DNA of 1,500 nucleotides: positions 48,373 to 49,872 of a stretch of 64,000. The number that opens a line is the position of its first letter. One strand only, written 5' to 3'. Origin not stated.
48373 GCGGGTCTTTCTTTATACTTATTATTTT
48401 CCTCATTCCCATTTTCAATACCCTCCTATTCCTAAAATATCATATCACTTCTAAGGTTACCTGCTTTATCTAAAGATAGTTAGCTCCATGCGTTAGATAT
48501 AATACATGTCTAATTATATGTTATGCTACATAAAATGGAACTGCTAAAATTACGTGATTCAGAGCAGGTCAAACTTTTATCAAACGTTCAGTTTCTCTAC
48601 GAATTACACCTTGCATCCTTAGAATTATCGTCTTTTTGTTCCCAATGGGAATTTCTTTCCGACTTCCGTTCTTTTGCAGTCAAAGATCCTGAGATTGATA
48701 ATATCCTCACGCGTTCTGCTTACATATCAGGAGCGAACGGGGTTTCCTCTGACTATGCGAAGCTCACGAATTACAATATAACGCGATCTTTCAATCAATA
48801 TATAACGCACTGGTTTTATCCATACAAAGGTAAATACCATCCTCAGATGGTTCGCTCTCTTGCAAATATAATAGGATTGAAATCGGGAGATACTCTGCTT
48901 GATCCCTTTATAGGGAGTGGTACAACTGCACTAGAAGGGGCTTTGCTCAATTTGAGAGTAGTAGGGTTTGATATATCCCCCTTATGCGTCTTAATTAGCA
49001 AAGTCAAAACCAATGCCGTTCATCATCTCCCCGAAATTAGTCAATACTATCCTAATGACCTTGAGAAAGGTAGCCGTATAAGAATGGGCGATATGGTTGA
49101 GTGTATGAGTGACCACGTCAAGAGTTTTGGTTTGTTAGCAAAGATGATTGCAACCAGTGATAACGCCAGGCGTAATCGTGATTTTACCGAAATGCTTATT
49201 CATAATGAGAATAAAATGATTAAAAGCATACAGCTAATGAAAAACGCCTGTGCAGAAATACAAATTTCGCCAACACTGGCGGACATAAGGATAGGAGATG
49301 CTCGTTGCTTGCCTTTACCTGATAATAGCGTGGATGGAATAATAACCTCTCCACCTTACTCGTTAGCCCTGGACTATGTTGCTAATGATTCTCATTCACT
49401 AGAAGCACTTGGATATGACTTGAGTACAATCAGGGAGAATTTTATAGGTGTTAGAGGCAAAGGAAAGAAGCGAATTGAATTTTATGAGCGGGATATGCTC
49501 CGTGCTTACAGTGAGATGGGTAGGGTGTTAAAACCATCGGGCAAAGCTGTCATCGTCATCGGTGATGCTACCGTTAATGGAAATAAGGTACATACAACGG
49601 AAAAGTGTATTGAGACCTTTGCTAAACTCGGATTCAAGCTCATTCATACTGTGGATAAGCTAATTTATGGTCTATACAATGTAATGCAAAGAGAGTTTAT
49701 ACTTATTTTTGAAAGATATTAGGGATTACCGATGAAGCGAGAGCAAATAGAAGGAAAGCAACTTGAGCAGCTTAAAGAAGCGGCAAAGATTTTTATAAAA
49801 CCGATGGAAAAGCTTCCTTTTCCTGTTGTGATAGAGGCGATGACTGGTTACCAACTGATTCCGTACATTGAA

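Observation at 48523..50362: Low-GC Type II restriction-modification candidate: alpha-class MTase plus a PD-(D/E)XK nuclease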

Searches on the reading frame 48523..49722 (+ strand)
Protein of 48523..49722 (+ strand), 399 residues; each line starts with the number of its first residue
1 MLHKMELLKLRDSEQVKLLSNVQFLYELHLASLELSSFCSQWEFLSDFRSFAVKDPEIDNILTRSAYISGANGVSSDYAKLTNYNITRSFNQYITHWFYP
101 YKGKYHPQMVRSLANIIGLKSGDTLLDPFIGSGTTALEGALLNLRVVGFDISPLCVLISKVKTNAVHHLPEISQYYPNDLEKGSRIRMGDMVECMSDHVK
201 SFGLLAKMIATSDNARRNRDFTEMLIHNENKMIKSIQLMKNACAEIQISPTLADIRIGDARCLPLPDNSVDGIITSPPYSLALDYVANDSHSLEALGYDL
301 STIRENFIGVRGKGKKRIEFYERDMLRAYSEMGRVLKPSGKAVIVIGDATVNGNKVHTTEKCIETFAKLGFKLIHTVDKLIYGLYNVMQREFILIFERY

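Call 4: search_protein_families(library=pfam, proteins=[window:48523-49722:+], max_evalue=1)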
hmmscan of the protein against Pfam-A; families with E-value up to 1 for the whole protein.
window:48523-49722:+ (399 aa): 8 families
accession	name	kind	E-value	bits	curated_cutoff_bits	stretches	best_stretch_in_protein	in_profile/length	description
PF01555.25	N6_N4_Mtase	-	7.2e-15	56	26.7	2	119-153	179-213/221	DNA methylase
PF01170.24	UPF0020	-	1.5e-11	44.8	22.3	1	106-284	13-136/197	RMKL-like, methyltransferase domain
PF08241.18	Methyltransf_11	-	5.5e-06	27.4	21.2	1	246-275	38-66/95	Methyltransferase domain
PF13649.12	Methyltransf_25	-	0.00065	20.8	27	0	252-276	47-71/97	Methyltransferase domain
PF02086.21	MethyltransfD12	-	0.0063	16.7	22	1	118-181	17-81/253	D12 class N6 adenine-specific DNA methyltransferase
PF13847.12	Methyltransf_31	-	0.013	15.6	27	0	120-154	2-39/145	Methyltransferase domain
PF06892.16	Phage_CP76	-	0.022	15.1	26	0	323-378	91-144/146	Phage regulatory protein CII (CP76)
PF13783.11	DUF4177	-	0.16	12.7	25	1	350-398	17-64/65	Domain of unknown function (DUF4177)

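Call 5: search_protein_families(library=ncbifam, proteins=[window:48523-49722:+], max_evalue=1)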
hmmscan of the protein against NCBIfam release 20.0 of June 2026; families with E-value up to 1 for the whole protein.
window:48523-49722:+ (399 aa): 12 families
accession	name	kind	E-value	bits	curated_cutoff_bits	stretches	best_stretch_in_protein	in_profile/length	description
TIGR01177.1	TIGR01177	hypoth_equivalog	3.9e-14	52.7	316.55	2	103-152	164-213/330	TIGR01177 family methyltransferase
NF050803.1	DnaMtaseCcrMCaul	equivalog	3.3e-07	29.6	830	1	119-194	203-278/350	adenine-specific DNA-methyltransferase CcrM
NF040721.1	Trm14_Arch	equivalog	4.1e-07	29.4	280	2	101-143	171-213/370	tRNA (guanine(6)-N2)-methyltransferase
NF010253.0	PRK13699.1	subfamily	0.0012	18.6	244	0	100-150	137-192/226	DNA methyltransferase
NF033398.1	rRNA_meth_EmtA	equivalog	0.0028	17.1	625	0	329-347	279-297/336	EmtA family 23S rRNA (guanine(2470)) methyltransferase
TIGR01934.1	MenG_MenH_UbiE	subfamily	0.0035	16.7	158.35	0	324-345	121-142/223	ubiquinone/menaquinone biosynthesis methyltransferase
NF038099.1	AsSugarArsM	exception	0.0046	16.2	400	0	320-344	147-171/321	arsenosugar biosynthesis arsenite methyltransferase ArsM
NF011059.0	PRK14490.1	equivalog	0.0084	15.3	354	1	193-249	170-226/374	bifunctional molybdenum cofactor guanylyltransferase MobA/molybdopterin-guanine dinucleotide biosynthesis adaptor protein MobB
NF008572.0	PRK11524.1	equivalog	0.016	14.4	292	0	120-155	213-248/294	adenine-specific DNA-methyltransferase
NF047649.1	MTase_UXPK_star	exception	0.057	12.4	460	0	252-284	129-161/283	methyltransferase/UXPK-star double selenoprotein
NF001244.0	PRK00216.1-5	equivalog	0.11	11.7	216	0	324-345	133-154/236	bifunctional demethylmenaquinone methyltransferase/2-methoxy-6-polyprenyl-1,4-benzoquinol methylase UbiE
NF008748.0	PRK11783.1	equivalog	0.12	10.5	466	1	121-145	192-216/704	bifunctional 23S rRNA (guanine(2069)-N(7))-methyltransferase RlmK/23S rRNA (guanine(2445)-N(2))-methyltransferase RlmL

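Call 6: search_protein_families(library=padloc, proteins=[window:48523-49722:+], max_evalue=1)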
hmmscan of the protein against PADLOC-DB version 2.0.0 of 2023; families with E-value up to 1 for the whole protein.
window:48523-49722:+ (399 aa): 61 families (the best 25 are shown)
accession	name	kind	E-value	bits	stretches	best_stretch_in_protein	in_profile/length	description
PDLC03380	MTase_II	-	2.2e-36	123.9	2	251-397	244-391/393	Type II methyltransferase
PDLC03377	MTase_II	-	8.3e-23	78.7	2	16-167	24-167/504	Type II methyltransferase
PDLC03224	MTase_II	-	2.1e-22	77.7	2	44-165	19-137/481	Type II methyltransferase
PDLC03353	MTase_II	-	8.5e-22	75.9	2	258-391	15-124/260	Type II methyltransferase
PDLC03322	MTase_II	-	2e-21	74.4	2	83-168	24-111/446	Type II methyltransferase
PDLC03364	MTase_II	-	9.1e-21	72.2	2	83-166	20-103/380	Type II methyltransferase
PDLC03239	MTase_II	-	2.6e-20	70.5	2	92-166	62-137/442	Type II methyltransferase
PDLC03369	MTase_II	-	2.6e-19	67.4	2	91-177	110-193/532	Type II methyltransferase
PDLC03325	MTase_II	-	2.1e-17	61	2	101-166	72-136/426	Type II methyltransferase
PDLC03350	MTase_II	-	9e-17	59.4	2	219-373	27-151/312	Type II methyltransferase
PDLC03249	MTase_II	-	6.9e-16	56.1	2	95-164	104-181/541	Type II methyltransferase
PDLC04134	mad2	-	1.3e-13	48.7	2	80-160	260-330/492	mads_2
PDLC03283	MTase_II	-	2.8e-13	47.9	2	251-373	3-121/352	Type II methyltransferase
PDLC03387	MTase_II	-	1.3e-12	45.4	2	108-155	217-267/289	Type II methyltransferase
PDLC03362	MTase_II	-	6.9e-12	42.9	2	84-172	32-119/438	Type II methyltransferase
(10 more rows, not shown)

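Call 9: search_solved_structures(query=window:48523-49722:+, max_evalue=0.01, show_alignments=2)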
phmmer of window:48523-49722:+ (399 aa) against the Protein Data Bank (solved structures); distinct sequences matched with E-value up to 0.01: 8.
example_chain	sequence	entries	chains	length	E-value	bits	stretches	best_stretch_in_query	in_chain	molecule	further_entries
6zxw_G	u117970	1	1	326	7.8e-09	38.2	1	105-153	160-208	tRNA (Guanine(10)-N2)-dimethyltransferase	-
6zxv_A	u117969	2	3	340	8.8e-09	38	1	105-153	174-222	tRNA (Guanine(10)-N2)-dimethyltransferase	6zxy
8s9m_A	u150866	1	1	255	4.6e-08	35.6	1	107-153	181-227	DNA cytosine-N4 methyltransferase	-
8s9n_A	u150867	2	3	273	5.1e-08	35.5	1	107-153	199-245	DNA cytosine-N4 methyltransferase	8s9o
5e71_A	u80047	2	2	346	6.1e-07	31.9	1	104-168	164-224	N2, N2-dimethylguanosine tRNA methyltransferase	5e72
2zie_A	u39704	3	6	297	7.3e-07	31.7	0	121-160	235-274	Putative modification methylase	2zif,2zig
8urk_A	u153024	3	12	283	5.2e-06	28.9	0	116-165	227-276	Methyltransferase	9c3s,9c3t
9c3u_A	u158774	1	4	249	6e-06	28.7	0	116-165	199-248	Methyltransferase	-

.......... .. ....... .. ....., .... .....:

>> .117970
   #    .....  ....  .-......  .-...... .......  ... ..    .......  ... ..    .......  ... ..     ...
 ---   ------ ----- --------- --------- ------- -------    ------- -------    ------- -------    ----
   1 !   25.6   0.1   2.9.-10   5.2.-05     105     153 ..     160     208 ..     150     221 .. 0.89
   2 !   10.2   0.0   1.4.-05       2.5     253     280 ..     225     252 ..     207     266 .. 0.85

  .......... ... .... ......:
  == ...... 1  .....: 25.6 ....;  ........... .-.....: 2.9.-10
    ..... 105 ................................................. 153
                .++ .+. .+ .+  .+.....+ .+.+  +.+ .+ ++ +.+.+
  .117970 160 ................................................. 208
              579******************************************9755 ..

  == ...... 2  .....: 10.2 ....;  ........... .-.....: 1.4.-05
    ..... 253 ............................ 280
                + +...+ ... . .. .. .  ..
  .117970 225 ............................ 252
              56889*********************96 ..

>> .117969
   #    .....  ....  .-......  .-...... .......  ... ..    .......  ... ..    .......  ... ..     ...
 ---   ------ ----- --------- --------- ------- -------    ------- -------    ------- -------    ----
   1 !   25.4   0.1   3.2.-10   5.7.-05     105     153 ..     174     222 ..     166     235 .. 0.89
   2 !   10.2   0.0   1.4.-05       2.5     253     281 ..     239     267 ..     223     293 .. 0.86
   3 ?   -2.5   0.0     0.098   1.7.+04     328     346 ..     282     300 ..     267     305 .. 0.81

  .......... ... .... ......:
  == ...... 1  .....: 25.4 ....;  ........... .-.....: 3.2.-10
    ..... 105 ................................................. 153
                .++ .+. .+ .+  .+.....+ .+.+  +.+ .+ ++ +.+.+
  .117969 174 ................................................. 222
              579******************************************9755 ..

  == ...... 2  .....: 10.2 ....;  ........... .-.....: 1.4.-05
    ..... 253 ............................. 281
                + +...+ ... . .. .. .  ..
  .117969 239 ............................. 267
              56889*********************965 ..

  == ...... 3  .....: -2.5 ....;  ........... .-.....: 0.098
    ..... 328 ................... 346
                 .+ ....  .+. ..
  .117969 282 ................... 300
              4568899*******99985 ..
